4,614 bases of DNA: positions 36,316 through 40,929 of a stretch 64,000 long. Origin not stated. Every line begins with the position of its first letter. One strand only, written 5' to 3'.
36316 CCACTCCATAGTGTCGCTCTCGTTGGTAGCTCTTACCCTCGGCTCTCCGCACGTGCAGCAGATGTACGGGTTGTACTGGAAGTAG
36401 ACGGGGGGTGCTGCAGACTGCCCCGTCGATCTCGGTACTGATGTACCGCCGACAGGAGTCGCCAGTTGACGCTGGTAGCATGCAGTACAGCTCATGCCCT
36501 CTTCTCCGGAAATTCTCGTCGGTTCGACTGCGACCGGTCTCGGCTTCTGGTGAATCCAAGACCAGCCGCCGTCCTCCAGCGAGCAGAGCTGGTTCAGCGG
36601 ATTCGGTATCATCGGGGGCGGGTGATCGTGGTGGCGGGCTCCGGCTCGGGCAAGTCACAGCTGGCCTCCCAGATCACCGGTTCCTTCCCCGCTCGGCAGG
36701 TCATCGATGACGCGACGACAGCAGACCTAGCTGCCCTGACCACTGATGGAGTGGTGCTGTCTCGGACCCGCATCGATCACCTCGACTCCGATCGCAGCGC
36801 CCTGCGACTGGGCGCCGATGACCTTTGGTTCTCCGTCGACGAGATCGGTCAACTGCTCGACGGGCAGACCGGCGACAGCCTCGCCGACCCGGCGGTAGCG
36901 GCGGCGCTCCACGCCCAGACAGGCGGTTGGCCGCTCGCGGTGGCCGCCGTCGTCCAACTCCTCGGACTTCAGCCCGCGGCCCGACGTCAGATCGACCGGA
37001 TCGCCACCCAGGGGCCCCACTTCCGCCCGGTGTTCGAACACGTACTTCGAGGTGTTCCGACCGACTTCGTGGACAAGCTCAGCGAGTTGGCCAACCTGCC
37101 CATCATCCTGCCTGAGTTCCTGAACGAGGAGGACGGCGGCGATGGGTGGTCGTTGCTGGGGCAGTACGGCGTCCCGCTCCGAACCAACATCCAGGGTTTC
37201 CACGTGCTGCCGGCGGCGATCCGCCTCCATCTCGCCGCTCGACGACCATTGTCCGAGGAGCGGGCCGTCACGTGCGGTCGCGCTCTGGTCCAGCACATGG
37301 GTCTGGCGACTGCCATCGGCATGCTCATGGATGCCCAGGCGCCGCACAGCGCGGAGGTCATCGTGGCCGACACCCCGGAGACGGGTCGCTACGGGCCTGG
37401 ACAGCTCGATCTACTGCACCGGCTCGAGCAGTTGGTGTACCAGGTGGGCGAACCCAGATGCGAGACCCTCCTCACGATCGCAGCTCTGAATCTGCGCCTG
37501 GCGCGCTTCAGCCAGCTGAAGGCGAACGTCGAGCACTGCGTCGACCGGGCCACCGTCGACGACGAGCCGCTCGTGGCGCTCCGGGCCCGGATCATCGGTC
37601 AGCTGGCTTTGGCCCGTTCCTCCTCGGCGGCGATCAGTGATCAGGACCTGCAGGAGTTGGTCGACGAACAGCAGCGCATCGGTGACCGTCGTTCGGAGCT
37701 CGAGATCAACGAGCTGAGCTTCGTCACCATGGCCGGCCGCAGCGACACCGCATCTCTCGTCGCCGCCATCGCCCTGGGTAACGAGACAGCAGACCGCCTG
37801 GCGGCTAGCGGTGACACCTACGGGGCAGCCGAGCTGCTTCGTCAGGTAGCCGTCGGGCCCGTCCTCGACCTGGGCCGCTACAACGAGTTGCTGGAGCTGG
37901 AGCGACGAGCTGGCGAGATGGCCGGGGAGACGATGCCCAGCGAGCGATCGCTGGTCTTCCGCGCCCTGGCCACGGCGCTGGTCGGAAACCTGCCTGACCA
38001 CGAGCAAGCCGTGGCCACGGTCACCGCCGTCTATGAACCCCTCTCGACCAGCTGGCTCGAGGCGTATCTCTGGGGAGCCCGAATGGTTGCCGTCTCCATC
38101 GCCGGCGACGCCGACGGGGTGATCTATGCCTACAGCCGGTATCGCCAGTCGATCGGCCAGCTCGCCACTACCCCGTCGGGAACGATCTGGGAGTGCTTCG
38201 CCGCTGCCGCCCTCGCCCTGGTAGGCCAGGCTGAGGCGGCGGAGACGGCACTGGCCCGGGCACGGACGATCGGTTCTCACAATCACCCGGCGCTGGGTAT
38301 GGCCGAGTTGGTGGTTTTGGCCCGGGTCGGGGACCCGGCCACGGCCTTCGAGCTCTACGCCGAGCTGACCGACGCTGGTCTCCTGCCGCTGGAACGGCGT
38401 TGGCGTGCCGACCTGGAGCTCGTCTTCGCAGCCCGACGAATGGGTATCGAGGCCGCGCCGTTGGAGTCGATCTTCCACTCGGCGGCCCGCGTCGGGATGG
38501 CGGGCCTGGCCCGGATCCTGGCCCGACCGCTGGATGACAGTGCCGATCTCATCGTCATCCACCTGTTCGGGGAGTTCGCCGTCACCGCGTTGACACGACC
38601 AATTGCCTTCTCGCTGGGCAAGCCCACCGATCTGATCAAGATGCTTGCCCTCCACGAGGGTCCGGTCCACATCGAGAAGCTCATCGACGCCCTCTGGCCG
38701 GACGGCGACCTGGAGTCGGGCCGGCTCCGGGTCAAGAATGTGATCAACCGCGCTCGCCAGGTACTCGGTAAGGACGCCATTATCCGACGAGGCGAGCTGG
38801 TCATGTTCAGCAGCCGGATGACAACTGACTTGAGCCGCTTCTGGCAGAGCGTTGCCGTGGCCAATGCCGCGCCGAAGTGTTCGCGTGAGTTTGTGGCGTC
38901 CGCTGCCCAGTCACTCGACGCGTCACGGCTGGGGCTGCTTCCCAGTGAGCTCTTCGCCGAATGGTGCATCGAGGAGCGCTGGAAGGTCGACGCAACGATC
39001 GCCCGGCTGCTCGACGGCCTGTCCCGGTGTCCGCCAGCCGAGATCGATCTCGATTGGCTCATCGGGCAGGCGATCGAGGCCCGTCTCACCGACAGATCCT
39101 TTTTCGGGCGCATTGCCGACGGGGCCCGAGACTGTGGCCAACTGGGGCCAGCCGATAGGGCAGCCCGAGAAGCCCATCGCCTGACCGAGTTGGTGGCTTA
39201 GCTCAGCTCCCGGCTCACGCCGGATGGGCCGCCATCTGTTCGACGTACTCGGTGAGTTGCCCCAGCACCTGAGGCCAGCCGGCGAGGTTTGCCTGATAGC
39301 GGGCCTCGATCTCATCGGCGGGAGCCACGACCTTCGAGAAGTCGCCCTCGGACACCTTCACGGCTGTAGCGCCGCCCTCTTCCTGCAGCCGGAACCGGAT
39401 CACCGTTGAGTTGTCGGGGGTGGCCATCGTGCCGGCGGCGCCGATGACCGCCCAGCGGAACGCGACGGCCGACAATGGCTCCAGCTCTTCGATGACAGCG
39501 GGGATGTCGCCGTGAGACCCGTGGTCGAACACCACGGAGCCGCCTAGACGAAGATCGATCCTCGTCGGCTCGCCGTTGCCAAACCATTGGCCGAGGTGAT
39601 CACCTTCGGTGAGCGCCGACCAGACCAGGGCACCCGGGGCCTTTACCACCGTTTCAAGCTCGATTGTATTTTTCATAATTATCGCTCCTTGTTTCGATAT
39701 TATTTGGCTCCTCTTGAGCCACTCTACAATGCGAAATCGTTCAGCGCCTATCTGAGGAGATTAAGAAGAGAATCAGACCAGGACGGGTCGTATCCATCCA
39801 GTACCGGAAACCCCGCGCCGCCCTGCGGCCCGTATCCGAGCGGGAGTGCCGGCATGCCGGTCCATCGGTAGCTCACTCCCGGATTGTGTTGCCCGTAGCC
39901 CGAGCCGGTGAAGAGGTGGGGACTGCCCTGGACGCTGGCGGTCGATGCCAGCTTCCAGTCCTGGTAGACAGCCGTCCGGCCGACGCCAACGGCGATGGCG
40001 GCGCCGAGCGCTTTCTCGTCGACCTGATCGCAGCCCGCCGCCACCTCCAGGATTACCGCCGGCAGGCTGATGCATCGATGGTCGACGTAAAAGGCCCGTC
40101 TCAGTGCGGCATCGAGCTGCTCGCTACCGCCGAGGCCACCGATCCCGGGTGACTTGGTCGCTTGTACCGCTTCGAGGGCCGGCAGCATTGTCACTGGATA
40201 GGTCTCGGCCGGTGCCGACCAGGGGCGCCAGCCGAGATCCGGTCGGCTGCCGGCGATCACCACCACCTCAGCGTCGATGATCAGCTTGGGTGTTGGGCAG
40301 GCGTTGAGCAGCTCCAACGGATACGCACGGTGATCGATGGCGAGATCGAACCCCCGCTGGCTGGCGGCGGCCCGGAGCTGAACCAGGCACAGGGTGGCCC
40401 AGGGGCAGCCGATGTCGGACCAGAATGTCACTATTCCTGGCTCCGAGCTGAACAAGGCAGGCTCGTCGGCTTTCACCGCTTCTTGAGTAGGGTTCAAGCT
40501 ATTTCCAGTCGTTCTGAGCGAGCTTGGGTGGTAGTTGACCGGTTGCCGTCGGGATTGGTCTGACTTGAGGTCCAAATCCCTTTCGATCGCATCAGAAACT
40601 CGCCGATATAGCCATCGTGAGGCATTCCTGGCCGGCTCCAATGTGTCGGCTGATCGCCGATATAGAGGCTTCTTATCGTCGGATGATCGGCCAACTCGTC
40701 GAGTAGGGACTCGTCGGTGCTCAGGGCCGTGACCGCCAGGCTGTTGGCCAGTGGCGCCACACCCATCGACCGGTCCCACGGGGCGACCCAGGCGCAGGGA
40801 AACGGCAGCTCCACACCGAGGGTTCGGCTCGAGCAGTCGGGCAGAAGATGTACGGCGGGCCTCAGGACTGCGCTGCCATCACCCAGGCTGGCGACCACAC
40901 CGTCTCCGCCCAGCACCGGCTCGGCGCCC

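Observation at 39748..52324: Candidate benzoxazole-type (3-hydroxyanthranilate-derived) biosynthetic cluster with no PKS, NRPS or carrier protein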

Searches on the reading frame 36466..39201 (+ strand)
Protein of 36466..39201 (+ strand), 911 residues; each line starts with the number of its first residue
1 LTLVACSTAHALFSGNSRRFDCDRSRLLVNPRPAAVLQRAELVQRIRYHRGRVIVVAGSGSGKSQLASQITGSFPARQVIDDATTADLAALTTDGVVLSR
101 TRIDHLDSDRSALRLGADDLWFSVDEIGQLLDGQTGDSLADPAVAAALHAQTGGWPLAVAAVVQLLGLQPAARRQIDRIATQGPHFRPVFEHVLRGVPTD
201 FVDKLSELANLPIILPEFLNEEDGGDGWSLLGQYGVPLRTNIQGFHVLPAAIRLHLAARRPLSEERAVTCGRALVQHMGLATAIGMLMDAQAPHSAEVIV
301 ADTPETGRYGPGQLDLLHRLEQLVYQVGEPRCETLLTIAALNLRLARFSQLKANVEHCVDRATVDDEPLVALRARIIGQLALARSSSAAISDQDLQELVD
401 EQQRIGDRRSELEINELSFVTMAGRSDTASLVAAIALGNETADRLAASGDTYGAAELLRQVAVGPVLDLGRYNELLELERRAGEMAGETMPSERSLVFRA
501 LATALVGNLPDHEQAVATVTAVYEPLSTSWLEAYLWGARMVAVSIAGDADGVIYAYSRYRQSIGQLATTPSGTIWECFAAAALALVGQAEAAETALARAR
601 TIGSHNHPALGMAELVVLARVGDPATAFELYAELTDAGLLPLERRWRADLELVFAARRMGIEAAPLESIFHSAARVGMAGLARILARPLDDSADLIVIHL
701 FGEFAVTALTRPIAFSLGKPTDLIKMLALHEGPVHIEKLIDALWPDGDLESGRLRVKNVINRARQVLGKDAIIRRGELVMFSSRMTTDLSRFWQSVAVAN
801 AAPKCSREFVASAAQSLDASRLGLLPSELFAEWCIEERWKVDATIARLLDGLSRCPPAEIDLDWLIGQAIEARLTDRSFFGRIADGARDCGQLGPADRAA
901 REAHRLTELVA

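Call 6: search_protein_families(library=pfam, proteins=[window:36466-39201:+])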
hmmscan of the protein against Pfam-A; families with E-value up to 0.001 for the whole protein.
window:36466-39201:+ (911 aa): 0 families

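Call 30: search_protein_families(library=pfam, proteins=[window:36466-39201:+], max_evalue=5)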
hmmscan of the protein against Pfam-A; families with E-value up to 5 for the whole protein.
window:36466-39201:+ (911 aa): 0 families

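Call 52: search_protein_families(library=ncbifam, proteins=[window:36466-39201:+], max_evalue=0.01)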
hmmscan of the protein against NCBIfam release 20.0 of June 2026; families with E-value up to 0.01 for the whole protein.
window:36466-39201:+ (911 aa): 0 families

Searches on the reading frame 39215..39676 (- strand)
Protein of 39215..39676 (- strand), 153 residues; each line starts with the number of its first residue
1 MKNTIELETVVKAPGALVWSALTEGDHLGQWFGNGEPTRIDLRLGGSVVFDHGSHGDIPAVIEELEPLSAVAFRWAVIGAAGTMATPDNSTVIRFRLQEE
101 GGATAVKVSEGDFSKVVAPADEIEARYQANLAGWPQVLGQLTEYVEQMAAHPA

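Call 6: search_protein_families(library=pfam, proteins=[window:39215-39676:-])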
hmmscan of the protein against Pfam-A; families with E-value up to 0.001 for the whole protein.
window:39215-39676:- (153 aa): 1 family
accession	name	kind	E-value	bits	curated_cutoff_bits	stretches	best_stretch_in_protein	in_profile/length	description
PF08327.17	AHSA1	-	1.6e-15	57.9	22.1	1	12-146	1-125/125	Activator of Hsp90 ATPase homolog 1-like protein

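Call 52: search_protein_families(library=ncbifam, proteins=[window:39215-39676:-], max_evalue=0.01)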
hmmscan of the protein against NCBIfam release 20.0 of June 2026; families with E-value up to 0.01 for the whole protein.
window:39215-39676:- (153 aa): 0 families

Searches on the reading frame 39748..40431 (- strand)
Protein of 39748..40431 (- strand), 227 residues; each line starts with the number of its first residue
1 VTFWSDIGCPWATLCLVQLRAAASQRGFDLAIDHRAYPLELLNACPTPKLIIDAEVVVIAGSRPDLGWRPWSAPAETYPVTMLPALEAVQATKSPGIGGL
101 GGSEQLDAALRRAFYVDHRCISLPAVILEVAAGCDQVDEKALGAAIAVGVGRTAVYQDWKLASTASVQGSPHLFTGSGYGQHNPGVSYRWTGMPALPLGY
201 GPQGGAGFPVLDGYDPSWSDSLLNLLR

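Call 16: search_solved_structures(query=window:39748-40431:-, max_evalue=1, show_alignments=1)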
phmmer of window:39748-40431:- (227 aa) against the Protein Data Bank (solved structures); distinct sequences matched with E-value up to 1: 2.
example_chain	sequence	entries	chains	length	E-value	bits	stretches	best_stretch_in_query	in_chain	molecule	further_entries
2fw6_A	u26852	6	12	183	0.29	13.8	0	161-198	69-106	N5-carboxyaminoimidazole ribonucleotide mutase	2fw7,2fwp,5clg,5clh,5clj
4ycj_A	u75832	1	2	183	0.32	13.7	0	161-198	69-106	N5-carboxyaminoimidazole ribonucleotide mutase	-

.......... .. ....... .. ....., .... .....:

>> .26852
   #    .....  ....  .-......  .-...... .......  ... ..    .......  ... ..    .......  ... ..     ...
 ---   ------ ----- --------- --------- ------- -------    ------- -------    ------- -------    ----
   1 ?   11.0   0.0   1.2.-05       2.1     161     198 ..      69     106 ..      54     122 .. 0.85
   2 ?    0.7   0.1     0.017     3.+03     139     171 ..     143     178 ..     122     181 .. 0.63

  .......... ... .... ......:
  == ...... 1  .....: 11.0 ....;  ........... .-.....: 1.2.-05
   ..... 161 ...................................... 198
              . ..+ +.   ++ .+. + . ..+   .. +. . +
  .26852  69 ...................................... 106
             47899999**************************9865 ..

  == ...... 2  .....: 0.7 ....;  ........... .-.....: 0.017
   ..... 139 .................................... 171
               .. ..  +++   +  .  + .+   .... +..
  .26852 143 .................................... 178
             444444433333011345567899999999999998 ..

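Call 30: search_protein_families(library=pfam, proteins=[window:39748-40431:-], max_evalue=5)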
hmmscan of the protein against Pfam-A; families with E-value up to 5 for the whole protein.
window:39748-40431:- (227 aa): 2 families
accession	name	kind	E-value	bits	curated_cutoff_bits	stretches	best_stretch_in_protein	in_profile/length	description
PF01323.26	DSBA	-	0.0019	18.5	25.6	1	2-40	3-40/191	DSBA-like thioredoxin domain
PF11632.14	LcnG-beta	-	0.25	11.9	29.4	1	49-77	13-40/61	Lactococcin G-beta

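Call 41: find_homologous_proteins(query=window:39748-40431:-, max_evalue=0.001)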
Query window:39748-40431:- (227 aa): 535 proteins with E <= 0.001 among 3918 candidates; the best 120 are listed.
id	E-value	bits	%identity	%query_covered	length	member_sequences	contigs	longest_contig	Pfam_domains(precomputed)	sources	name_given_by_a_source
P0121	5.5e-151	519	100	100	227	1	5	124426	-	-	-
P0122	7.3e-94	332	64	100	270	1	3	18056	-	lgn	-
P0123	9.3e-86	305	61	100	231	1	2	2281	PF01323.27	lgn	-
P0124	1.3e-84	301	62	100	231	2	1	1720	PF01323.27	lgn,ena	-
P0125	4.3e-84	300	59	100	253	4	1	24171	PF01323.27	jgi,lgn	jgi:predicted DsbA family dithiol-disulfide isomerase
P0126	4.4e-84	300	61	100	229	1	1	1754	PF01323.27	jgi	jgi:predicted DsbA family dithiol-disulfide isomerase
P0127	7.4e-84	299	62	100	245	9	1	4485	-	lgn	-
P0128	3.2e-83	297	61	100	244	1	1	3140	PF01323.27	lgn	-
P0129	5.4e-83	296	61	100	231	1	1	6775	PF01323.27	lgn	-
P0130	8.8e-83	296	60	99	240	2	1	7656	PF01323.27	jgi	jgi:predicted DsbA family dithiol-disulfide isomerase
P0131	1.0e-82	295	60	100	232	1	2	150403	PF01323.27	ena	-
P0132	1.1e-82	295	59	99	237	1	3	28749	PF01323.27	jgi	jgi:predicted DsbA family dithiol-disulfide isomerase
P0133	1.8e-82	295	60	100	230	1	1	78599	PF01323.27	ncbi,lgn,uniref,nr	ncbi:DsbA family oxidoreductase [Gandjariella thermophila]|uniref:Dithiol-disulfide isomerase n=1 Ta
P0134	1.6e-81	291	60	100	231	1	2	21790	PF01323.27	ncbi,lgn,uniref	ncbi:DsbA family oxidoreductase [Actinophytocola sp.]|uniref:DsbA family oxidoreductase n=1 Tax=Acti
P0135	3.2e-81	290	58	100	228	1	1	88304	-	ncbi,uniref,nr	ncbi:DsbA family oxidoreductase [Actinokineospora inagensis]|uniref:DsbA family oxidoreductase n=1 T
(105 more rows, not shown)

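Call 52: search_protein_families(library=ncbifam, proteins=[window:39748-40431:-], max_evalue=0.01)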
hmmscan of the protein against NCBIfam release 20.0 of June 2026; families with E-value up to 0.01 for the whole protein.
window:39748-40431:- (227 aa): 0 families

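Call 70: predict_structure(alignment_id=A1)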
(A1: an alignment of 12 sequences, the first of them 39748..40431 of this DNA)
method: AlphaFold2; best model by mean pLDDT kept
length: 227 residues; sequences in the alignment: 12
mean_pLDDT: 86.6   pTM: 0.87
mean pLDDT of the five models: 86.6, 85.8, 84.5, 82.5, 80.7
residues with pLDDT >= 90: 122; 70-90: 86; 50-70: 16; < 50: 3
segments of 3 or more residues with pLDDT < 50: none
pLDDT, mean of each block of 10 residues (from residue 1): 84 91 91 79 78 91 91 88 94 96 95 95 97 98 97 89 63 74 87 67 68 92 87
secondary structure, 60 per line:
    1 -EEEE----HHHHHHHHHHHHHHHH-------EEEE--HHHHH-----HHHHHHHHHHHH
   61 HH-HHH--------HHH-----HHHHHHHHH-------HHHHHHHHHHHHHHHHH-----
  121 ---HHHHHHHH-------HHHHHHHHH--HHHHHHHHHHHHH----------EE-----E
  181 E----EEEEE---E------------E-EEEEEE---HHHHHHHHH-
elements in order: E2-5 H10-25 E33-36 H39-43 H49-62 H83-91 H99-115 H124-131 H139-147 H150-162 E186-190 E209-214 H218-226

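Call 73: fold_search(model_id=the predicted structure, library=pdb)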
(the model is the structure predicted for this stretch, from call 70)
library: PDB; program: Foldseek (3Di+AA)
matches with E <= 10: 158; with E <= 0.001: 17
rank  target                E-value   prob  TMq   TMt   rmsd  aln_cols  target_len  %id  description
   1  5xwh                  3.4e-05  1.00  0.59  0.59   4.4       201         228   17  Structure of FrnE, a novel disulfide oxidoreductase from Deinococcus radiodurans crystallized in the presence of GSH (released 2018-07-04)
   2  5cnw                  7.7e-05  1.00  0.58  0.58   5.0       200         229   18  Crystal structure of a novel disulfide oxidoreductase from Deinococcus radiodurans (released 2016-07-20)
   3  5cp1                  7.7e-05  1.00  0.56  0.53   5.0       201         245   18  Crystal structure of C239S mutant of a novel disulfide oxidoreductase from Deinococcus radiodurans (released 2016-07-20)
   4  3rpp_A                8.6e-05  1.00  0.50  0.52   4.5       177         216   14  Crystal structure of human kappa class glutathione transferase in apo form (released 2011-07-13)
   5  5co3                  9.7e-05  1.00  0.60  0.59   4.4       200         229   17  Crystal structure of a novel disulfide oxidoreductase from Deinococcus radiodurans crystallized in presence of DTT (released 2016-07-20)
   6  1r4w_A                1.1e-04  1.00  0.49  0.50   5.0       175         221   15  Crystal structure of Mitochondrial class kappa glutathione transferase (released 2004-02-03)
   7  1yzx_A                1.6e-04  1.00  0.50  0.52   5.1       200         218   14  Crystal structure of human kappa class glutathione transferase (released 2005-11-15)
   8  5hfg                  1.9e-04  1.00  0.40  0.43   7.4       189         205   22  Cytosolic disulfide reductase DsbM from Pseudomonas aeruginosa (released 2016-10-26)
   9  3rpp_B                2.0e-04  1.00  0.52  0.54   9.7       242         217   15  Crystal structure of human kappa class glutathione transferase in apo form (released 2011-07-13)
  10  5coh                  2.2e-04  1.00  0.57  0.56   5.0       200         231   19  Crystal structure of a novel disulfide oxidoreductase from Deinococcus radiodurans crystallized in presence of beta-merc (released 2016-07-20)
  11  2in3                  3.1e-04  1.00  0.56  0.62   9.6       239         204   13  Crystal structure of a putative protein disulfide isomerase from Nitrosomonas europaea (released 2006-11-21)
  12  5hfi                  4.2e-04  1.00  0.48  0.53   5.0       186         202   20  Cytosolic disulfide reductase DsbM from Pseudomonas aeruginosa with GSH (released 2016-10-26)
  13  3rpn_A                4.5e-04  1.00  0.49  0.51   4.5       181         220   13  Crystal structure of human kappa class glutathione transferase in complex with S-hexylglutathione (released 2011-07-13)
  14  3fz5_B                6.0e-04  1.00  0.51  0.60   5.1       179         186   22  Crystal structure of possible 2-hydroxychromene-2-carboxylate isomerase from Rhodobacter sphaeroides (released 2009-02-03)
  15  6ghb_D                6.0e-04  1.00  0.50  0.43   4.3       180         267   14  Crystal structure of Spx in complex with YjbH (oxidized) (released 2019-04-24)
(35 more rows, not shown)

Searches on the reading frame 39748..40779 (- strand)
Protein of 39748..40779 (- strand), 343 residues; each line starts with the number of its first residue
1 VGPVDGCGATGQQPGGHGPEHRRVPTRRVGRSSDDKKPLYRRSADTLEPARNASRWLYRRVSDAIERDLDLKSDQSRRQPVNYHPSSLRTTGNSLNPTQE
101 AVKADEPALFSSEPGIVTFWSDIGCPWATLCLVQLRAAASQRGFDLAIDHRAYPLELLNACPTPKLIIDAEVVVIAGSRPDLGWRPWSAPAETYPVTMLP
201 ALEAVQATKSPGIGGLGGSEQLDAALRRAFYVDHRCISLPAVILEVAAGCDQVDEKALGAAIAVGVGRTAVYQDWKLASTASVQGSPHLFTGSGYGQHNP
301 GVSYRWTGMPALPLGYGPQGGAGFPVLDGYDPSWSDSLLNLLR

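Call 5: search_protein_families(library=pfam, proteins=[window:39748-40779:-])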
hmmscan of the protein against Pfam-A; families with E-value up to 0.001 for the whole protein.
window:39748-40779:- (343 aa): 0 families

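Call 10: search_protein_families(library=ncbifam, proteins=[window:39748-40779:-], max_evalue=0.01)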
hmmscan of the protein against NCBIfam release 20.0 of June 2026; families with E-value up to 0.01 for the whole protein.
window:39748-40779:- (343 aa): 0 families
